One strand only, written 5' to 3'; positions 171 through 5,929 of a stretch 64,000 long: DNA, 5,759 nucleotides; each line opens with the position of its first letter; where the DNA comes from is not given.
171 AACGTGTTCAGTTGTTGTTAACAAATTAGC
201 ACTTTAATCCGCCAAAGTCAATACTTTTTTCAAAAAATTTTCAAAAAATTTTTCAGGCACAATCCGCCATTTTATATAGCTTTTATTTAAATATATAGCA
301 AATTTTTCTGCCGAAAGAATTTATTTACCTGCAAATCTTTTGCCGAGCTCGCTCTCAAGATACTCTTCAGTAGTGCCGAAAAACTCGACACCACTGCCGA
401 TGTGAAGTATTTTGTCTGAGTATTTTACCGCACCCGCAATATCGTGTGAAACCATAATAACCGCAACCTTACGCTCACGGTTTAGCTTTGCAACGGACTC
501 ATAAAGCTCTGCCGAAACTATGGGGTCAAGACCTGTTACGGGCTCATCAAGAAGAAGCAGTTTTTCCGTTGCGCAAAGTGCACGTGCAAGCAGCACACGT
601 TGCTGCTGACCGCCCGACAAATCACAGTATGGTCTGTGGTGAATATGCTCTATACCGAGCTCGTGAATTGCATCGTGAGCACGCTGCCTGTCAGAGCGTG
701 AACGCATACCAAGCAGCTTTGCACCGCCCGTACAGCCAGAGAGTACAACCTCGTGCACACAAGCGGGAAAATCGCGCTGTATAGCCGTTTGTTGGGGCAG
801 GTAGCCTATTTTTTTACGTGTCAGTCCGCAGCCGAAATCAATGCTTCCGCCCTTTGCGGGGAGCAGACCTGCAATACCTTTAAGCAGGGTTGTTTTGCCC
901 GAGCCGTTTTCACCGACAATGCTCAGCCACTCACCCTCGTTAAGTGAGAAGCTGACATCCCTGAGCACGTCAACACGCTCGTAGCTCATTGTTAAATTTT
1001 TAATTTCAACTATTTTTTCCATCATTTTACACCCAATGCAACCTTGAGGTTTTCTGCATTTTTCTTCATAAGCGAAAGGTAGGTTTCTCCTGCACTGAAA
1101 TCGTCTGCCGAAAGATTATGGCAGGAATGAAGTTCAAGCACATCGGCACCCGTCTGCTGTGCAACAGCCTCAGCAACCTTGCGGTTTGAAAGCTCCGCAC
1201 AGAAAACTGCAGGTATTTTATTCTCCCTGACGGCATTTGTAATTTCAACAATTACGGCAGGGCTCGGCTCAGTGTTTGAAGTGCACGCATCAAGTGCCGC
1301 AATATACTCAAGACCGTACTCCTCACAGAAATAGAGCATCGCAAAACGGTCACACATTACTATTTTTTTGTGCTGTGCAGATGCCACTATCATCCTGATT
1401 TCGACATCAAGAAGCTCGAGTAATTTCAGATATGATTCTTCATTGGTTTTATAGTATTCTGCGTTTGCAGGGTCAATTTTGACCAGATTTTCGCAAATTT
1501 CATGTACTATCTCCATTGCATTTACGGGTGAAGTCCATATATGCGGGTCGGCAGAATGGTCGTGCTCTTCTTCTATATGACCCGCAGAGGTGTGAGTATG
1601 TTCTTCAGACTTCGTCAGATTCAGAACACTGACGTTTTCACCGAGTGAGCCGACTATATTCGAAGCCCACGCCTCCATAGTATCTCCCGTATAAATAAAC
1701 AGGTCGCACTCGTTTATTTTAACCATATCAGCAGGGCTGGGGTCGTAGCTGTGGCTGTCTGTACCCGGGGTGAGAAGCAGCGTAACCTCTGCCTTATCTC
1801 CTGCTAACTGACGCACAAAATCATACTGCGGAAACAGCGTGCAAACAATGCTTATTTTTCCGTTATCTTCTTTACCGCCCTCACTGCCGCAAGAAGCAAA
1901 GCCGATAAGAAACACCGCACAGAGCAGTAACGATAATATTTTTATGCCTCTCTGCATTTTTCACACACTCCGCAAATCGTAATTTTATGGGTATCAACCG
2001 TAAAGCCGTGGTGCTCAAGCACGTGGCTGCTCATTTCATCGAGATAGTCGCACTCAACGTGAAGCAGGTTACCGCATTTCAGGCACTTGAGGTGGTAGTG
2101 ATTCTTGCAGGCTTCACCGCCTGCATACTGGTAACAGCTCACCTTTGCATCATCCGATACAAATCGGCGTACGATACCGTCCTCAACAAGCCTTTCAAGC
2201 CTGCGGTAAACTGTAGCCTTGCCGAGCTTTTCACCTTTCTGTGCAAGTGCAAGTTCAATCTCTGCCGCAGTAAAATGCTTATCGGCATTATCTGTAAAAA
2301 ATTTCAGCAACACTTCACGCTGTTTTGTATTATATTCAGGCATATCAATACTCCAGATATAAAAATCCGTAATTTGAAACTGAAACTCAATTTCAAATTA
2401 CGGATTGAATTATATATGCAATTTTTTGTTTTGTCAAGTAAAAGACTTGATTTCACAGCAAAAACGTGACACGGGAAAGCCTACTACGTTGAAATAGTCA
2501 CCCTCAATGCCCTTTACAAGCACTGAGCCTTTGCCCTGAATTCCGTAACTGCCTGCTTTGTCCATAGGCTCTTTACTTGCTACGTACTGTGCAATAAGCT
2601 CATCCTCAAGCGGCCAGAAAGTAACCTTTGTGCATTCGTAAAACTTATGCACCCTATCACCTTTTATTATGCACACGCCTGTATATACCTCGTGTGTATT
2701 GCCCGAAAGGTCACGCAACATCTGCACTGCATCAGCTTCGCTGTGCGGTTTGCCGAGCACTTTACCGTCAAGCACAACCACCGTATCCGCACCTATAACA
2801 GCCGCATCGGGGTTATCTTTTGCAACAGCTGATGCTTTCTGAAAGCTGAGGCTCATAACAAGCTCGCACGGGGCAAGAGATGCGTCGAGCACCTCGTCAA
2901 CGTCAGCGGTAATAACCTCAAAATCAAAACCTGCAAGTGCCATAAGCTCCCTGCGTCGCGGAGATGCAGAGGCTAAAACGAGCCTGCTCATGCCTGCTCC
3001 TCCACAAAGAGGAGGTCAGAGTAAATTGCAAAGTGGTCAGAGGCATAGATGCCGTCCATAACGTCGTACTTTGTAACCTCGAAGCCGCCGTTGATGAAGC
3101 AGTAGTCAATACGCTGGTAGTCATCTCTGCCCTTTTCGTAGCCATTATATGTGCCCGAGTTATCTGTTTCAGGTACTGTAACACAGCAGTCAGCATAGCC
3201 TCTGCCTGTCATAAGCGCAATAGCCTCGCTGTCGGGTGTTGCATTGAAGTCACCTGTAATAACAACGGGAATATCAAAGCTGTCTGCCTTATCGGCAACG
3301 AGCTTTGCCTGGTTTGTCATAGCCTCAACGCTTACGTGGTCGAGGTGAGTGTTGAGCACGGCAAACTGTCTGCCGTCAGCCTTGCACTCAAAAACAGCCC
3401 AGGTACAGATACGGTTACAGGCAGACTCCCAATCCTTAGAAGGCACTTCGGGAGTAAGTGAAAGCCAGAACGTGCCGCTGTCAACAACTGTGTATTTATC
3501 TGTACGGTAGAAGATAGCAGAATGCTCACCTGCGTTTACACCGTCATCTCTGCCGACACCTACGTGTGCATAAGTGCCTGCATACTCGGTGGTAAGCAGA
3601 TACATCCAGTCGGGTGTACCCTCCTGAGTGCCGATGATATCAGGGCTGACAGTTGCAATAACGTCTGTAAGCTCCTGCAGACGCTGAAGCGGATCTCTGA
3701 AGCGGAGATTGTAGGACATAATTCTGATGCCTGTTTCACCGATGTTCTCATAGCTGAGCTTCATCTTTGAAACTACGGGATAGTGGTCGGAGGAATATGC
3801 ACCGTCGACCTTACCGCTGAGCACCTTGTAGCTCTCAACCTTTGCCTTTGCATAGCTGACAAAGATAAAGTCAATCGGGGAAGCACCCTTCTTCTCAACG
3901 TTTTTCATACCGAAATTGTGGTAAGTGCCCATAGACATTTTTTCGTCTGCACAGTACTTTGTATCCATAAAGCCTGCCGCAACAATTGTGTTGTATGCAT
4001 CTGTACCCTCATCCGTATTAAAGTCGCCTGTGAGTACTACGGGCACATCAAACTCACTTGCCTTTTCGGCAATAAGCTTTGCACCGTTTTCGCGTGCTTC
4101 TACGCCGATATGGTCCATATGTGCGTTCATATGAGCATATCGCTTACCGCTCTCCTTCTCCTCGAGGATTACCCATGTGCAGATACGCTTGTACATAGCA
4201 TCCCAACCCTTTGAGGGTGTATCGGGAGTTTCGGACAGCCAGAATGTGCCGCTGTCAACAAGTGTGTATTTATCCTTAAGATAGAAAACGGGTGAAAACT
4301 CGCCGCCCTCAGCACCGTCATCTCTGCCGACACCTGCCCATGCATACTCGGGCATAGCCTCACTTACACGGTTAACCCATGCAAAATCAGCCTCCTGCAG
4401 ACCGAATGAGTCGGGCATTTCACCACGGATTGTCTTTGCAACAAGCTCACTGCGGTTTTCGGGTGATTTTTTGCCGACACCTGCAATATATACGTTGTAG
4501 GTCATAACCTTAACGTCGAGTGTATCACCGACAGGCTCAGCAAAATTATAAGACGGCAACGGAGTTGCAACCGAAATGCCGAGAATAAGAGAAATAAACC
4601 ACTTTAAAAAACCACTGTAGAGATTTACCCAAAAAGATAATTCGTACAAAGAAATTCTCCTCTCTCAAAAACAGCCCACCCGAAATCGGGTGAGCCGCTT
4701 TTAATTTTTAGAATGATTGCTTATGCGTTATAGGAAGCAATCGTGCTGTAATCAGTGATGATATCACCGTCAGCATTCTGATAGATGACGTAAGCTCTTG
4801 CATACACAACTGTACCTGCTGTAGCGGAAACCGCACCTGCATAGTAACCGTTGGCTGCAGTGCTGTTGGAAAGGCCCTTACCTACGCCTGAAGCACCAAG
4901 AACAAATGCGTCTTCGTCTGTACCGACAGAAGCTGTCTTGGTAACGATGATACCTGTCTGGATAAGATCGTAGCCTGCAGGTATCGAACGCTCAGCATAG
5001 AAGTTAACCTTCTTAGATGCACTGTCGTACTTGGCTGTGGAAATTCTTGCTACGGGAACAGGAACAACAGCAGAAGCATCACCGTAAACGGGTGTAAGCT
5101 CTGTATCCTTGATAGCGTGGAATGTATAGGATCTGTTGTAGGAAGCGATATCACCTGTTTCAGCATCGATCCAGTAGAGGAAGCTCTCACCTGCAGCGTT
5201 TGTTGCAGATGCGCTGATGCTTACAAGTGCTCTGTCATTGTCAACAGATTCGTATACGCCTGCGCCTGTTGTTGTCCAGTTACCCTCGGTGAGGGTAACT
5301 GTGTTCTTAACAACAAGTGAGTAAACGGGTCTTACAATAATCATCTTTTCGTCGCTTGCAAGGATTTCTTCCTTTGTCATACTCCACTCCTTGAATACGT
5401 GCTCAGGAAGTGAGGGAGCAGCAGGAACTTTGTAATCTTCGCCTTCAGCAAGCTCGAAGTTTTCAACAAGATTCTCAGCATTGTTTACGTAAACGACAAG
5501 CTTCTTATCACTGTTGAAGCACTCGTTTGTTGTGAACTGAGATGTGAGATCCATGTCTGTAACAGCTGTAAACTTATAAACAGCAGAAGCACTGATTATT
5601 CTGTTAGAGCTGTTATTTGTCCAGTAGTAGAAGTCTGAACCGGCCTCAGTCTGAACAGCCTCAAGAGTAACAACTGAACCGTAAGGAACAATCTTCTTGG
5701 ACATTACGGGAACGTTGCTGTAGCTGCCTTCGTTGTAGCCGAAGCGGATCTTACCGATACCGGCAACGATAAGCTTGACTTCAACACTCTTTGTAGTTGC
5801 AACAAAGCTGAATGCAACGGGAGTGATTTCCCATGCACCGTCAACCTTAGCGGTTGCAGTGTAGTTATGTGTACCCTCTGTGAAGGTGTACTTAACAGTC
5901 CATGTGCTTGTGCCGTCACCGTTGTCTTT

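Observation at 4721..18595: Single uninterrupted 13.9-kb gene for a ~4,624-aa secreted protein with an enzyme head and no recognisable anchor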

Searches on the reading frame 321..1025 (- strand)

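Call 8: search_protein_families(library=pfam, proteins=[window:321-1025:-], max_evalue=0.001)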
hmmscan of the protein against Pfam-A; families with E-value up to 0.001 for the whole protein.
window:321-1025:- (234 aa): 5 families
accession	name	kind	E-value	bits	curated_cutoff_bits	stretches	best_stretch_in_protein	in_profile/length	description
PF00005.33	ABC_tran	-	7.4e-32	111.2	25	1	21-163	1-136/137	ABC transporter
PF13304.12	AAA_21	-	1.1e-11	45.8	27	1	120-195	222-299/304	AAA domain, putative AbiEii toxin, Type IV TA system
PF13476.12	AAA_23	-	0.00019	22.5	27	1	8-53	4-41/201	AAA domain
PF02463.25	SMC_N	-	0.00026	20.9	40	0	34-52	27-45/220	RecF/RecN/SMC N terminal domain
PF13555.12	AAA_29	-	0.00038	20.6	27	1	27-58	18-49/61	P-loop containing region of AAA domain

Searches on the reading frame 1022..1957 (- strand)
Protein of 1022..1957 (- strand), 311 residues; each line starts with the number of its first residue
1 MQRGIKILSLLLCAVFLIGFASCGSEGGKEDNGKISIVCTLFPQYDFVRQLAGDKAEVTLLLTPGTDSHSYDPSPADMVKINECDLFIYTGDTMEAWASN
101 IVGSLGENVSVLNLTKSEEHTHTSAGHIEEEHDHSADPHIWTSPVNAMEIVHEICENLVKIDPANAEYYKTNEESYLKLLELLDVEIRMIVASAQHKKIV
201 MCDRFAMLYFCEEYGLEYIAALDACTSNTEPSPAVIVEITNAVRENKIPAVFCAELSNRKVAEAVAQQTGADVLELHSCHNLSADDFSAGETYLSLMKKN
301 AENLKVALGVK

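Call 8: search_protein_families(library=pfam, proteins=[window:1022-1957:-], max_evalue=0.001)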
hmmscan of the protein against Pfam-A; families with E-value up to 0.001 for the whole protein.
window:1022-1957:- (311 aa): 1 family
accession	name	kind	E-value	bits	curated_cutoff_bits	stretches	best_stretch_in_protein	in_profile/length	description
PF01297.22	ZnuA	-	2.9e-79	266.7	29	1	37-306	1-262/263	Zinc-uptake complex component A periplasmic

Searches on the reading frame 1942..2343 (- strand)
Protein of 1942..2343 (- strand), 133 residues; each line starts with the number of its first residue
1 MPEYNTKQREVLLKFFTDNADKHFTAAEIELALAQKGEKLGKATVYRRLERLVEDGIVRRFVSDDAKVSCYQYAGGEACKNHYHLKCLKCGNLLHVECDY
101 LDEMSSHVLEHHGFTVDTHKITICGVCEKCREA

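Call 8: search_protein_families(library=pfam, proteins=[window:1942-2343:-], max_evalue=0.001)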
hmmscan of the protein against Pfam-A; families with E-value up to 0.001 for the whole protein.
window:1942-2343:- (133 aa): 3 families
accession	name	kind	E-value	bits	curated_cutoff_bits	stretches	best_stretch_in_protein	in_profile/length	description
PF01475.25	FUR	-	2.3e-23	83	23.1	1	6-123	7-120/121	Ferric uptake regulator family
PF07255.17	Benyvirus_14KDa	-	0.00015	22.3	28.1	1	77-132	58-110/125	Benyvirus 14KDa protein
PF08461.16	HTH_12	-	0.00015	22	21.4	1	20-61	10-51/66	Ribonuclease R winged-helix domain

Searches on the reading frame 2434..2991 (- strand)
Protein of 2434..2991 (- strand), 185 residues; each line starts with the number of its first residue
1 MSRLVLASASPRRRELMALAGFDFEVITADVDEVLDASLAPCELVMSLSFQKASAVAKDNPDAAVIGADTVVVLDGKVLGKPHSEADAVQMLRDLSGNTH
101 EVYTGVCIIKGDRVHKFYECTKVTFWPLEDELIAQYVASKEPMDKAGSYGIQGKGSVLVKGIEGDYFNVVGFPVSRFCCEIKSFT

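Call 8: search_protein_families(library=pfam, proteins=[window:2434-2991:-], max_evalue=0.001)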
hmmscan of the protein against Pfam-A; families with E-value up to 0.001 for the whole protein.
window:2434-2991:- (185 aa): 1 family
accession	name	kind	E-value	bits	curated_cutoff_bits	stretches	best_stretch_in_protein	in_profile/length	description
PF02545.19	Maf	-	3.4e-64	216.4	27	1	3-183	1-186/187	Maf-like protein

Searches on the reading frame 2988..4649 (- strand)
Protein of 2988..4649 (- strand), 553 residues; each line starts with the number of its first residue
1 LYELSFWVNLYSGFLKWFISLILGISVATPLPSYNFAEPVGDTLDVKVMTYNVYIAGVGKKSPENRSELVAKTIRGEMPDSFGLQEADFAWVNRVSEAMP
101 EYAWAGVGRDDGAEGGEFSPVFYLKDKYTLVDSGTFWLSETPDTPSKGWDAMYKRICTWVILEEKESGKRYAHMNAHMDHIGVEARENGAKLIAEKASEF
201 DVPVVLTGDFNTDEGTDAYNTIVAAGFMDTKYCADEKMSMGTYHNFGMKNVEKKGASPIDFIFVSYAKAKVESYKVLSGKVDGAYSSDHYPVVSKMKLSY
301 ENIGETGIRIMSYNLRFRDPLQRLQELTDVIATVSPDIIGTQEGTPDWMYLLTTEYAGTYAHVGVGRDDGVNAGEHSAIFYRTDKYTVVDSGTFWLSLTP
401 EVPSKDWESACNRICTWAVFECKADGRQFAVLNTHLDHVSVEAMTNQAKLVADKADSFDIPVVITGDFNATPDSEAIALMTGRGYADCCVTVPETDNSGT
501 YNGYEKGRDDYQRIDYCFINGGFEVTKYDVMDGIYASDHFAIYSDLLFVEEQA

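Call 8: search_protein_families(library=pfam, proteins=[window:2988-4649:-], max_evalue=0.001)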
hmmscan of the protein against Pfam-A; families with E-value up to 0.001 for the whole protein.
window:2988-4649:- (553 aa): 2 families
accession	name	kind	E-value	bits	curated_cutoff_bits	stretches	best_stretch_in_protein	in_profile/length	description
PF03372.29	Exo_endo_phos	-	2.5e-31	109.6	24.5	2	311-539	1-225/225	Endonuclease/Exonuclease/phosphatase family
PF14529.12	Exo_endo_phos_2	-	2.3e-05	24.7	27.4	0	193-292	21-116/117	Endonuclease-reverse transcriptase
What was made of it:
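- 2988..4649 (-): Downstream gene: a 553-aa protein with an N-terminal hydrophobic anchor and two tandem endonuclease/exonuclease/phosphatase (EEP) domains. It is probably co-transcribed with the giant gene. Pfam Exo_endo_phos at E 2.5e-31 with 2 stretches (call 8).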

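Call 14: find_encoding_contigs(protein=window:2991-4649:-, flank=10000, max_places=6)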
Protein window:2991-4649:- (553 aa): no gene with exactly this product is on record in the collection.

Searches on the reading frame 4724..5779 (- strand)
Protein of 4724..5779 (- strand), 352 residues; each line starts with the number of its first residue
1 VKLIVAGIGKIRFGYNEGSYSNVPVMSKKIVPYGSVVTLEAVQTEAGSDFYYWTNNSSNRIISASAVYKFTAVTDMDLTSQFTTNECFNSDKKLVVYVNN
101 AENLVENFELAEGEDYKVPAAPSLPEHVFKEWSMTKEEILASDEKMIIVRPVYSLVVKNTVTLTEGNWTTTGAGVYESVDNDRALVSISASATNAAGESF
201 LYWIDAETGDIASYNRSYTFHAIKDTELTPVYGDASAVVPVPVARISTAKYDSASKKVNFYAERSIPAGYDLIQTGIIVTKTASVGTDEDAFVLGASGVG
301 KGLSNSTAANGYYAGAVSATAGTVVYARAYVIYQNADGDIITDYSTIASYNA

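Call 67: search_protein_families(library=pfam, proteins=[window:4724-5779:-], max_evalue=5)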
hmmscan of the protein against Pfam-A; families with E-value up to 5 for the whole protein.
window:4724-5779:- (352 aa): 1 family
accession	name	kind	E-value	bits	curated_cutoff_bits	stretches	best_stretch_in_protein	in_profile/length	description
PF09479.16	Flg_new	-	0.0002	21.8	27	2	11-59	3-44/65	Listeria-Bacteroides repeat domain (List_Bact_rpt)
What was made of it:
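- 4724..6628 (-): Conserved C-terminal block (aa 3990-4624) of beta modules, with Flg_new-like repeats (aa ~4273-4520) and a terminal ~115-aa beta module. Flg_new scores 21.8 bits, E 2e-4 (call 67).
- On Flg_new / Listeria-Bacteroides repeat proteins (PF09479): The score is 21.8 bits, E 2e-4, with 2 stretches in the last 352 aa (call 67).
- Checked: Flg_new in the last 352 aa is sub-threshold (21.8 bits vs 27, E 2e-4; call 67).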
